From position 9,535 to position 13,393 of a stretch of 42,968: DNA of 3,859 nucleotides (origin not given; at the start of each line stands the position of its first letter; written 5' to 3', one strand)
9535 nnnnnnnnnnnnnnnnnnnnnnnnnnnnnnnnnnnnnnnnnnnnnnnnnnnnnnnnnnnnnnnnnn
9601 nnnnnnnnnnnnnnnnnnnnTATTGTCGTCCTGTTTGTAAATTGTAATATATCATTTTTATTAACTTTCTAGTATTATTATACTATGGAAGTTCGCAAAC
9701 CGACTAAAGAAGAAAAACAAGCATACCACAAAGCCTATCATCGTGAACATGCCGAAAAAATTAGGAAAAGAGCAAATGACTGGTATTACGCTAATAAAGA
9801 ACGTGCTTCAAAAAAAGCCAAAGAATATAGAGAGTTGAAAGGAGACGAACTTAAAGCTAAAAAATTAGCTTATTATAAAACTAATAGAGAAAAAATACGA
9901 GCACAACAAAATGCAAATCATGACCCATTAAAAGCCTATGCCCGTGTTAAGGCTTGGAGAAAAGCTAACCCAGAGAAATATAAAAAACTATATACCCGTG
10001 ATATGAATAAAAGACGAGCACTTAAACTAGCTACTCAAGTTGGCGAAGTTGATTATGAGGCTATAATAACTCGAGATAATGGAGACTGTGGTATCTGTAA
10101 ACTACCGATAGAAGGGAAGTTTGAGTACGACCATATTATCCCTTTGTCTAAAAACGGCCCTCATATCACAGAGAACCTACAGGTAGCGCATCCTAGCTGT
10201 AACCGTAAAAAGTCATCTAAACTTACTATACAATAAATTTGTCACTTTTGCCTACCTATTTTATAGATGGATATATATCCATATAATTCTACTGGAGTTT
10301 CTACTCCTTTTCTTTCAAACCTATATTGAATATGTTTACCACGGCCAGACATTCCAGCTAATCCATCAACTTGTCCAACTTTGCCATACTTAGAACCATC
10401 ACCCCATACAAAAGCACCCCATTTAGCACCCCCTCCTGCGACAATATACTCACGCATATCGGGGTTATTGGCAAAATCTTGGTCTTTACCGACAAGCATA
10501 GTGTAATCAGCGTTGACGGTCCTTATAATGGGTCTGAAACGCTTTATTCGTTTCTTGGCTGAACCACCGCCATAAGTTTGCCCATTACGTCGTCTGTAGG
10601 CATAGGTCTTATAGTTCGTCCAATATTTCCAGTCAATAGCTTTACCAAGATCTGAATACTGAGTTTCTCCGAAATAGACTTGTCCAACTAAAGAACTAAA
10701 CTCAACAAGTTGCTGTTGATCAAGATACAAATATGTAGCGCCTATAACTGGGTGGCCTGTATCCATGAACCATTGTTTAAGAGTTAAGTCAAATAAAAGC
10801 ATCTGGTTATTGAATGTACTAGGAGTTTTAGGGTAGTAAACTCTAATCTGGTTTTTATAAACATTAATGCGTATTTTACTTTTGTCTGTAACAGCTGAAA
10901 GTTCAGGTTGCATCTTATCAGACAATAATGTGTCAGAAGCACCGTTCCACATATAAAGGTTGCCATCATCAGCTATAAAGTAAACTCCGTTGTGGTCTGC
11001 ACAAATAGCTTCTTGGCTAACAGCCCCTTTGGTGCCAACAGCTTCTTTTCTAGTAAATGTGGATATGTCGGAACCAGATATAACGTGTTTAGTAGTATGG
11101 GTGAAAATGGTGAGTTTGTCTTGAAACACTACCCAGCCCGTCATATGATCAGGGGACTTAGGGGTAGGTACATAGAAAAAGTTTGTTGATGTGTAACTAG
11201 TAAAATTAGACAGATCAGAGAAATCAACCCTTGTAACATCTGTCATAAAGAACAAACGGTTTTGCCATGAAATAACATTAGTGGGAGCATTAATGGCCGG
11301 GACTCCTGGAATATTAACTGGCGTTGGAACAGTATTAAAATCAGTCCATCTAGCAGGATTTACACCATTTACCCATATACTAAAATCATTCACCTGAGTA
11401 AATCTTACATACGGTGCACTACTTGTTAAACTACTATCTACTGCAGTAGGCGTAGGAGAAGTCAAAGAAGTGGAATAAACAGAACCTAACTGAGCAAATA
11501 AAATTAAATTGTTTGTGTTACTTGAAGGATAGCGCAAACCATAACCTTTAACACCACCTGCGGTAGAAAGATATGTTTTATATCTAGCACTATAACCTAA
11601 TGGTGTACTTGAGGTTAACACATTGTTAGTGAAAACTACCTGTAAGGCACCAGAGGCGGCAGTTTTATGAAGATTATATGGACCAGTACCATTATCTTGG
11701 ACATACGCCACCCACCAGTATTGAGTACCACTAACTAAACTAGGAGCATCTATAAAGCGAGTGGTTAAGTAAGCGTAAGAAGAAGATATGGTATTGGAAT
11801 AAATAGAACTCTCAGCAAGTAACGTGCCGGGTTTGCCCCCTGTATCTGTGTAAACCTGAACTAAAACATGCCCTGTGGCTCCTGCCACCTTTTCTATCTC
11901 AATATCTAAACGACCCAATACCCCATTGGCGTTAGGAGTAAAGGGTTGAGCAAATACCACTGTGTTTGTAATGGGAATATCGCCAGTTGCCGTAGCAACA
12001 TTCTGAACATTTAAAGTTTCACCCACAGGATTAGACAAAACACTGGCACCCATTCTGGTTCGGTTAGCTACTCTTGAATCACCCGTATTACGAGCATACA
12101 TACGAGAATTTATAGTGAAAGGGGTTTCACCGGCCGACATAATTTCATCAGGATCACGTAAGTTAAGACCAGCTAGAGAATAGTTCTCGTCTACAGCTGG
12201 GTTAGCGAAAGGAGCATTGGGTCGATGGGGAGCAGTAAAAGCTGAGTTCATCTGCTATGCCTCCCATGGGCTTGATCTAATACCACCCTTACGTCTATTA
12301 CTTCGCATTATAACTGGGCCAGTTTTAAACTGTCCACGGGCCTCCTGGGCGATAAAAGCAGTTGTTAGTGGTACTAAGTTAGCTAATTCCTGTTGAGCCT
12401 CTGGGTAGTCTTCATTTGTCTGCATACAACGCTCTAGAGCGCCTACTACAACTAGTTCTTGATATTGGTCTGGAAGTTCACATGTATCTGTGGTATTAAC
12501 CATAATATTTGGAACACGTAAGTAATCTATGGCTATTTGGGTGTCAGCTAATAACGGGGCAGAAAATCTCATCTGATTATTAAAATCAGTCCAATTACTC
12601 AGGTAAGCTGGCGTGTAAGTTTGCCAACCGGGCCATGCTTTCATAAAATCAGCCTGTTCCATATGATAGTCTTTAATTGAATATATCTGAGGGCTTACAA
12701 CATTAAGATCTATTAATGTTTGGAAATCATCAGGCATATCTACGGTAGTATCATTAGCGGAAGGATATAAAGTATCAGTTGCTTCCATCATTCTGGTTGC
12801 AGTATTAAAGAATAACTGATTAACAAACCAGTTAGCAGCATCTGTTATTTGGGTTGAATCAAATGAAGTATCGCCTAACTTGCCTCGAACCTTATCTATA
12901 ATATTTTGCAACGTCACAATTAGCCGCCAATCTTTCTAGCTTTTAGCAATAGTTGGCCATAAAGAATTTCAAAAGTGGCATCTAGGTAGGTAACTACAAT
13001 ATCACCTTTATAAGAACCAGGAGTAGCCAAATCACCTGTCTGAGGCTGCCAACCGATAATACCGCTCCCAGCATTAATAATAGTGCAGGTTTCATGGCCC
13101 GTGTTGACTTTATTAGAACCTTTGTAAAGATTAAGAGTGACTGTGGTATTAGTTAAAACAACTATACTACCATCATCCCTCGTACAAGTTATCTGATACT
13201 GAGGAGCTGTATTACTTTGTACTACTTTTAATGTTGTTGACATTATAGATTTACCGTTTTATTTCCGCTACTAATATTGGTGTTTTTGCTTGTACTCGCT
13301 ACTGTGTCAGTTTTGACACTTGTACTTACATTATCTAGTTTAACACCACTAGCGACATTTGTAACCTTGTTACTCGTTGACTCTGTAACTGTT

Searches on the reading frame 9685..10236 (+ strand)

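Call 21: search_protein_families(library=pfam, proteins=[window:9685-10236:+], max_evalue=0.1)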
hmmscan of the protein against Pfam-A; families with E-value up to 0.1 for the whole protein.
window:9685-10236:+ (183 aa): 4 families
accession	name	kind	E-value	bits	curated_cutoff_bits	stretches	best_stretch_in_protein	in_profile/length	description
PF01844.29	HNH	-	5.7e-13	49.2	21.4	1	135-178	1-46/47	HNH endonuclease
PF14279.12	HNH_5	-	1.1e-05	25.7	27.5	1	135-180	1-47/56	HNH endonuclease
PF13395.12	HNH_4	-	3.2e-05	24.2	22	1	143-180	15-52/54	HNH endonuclease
PF14860.11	DrrA_P4M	-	0.0027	18.1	26.2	1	26-75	10-49/103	DrrA phosphatidylinositol 4-phosphate binding domain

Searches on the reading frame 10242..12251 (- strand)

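Call 6: search_protein_families(library=phrogs, proteins=[window:10242-12251:-], max_evalue=0.001)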
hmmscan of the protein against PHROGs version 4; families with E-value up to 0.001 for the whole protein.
window:10242-12251:- (669 aa): 1 family
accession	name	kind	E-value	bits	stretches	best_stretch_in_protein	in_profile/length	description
phrog_35103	-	unknown function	1.5e-05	24.2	1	58-181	532-655/916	-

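Call 10: search_protein_families(library=pfam, proteins=[window:10242-12251:-], max_evalue=1)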
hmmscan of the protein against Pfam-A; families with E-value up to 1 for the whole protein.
window:10242-12251:- (669 aa): 0 families

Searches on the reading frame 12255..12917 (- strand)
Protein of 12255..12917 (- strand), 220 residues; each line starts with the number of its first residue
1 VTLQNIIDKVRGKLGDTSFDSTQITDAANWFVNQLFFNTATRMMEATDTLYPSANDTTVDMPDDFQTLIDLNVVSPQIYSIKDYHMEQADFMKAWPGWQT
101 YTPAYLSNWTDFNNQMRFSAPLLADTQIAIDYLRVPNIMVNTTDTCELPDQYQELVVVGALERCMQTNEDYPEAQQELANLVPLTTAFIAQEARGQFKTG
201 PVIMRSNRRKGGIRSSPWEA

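Call 6: search_protein_families(library=phrogs, proteins=[window:12255-12917:-], max_evalue=0.001)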
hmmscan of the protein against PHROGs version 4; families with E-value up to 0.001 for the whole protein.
window:12255-12917:- (220 aa): 1 family
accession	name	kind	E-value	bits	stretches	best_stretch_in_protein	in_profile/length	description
phrog_2941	-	head and packaging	6.6e-06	26.9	1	41-196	42-195/208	virion structural protein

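Call 21: search_protein_families(library=pfam, proteins=[window:12255-12917:-], max_evalue=0.1)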
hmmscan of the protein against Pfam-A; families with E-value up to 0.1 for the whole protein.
window:12255-12917:- (220 aa): 1 family
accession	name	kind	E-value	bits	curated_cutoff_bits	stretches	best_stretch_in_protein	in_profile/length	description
PF24175.2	SU10_adaptor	-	3.5e-17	63.9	27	1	1-179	1-172/194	SU10 adaptor protein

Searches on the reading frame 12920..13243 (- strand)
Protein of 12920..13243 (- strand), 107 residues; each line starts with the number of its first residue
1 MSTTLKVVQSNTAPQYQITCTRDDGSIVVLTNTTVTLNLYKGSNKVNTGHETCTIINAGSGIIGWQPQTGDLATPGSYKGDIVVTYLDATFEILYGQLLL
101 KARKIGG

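Call 21: search_protein_families(library=pfam, proteins=[window:12920-13243:-], max_evalue=0.1)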
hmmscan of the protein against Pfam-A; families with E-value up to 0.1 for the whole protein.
window:12920-13243:- (107 aa): 2 families
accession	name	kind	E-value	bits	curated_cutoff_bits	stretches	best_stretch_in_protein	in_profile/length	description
PF08428.16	Rib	-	0.0028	18.7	27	1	64-92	39-66/76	Rib domain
PF10651.15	BppU_N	-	0.043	14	23.1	1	23-88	39-103/142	BppU N-terminal domain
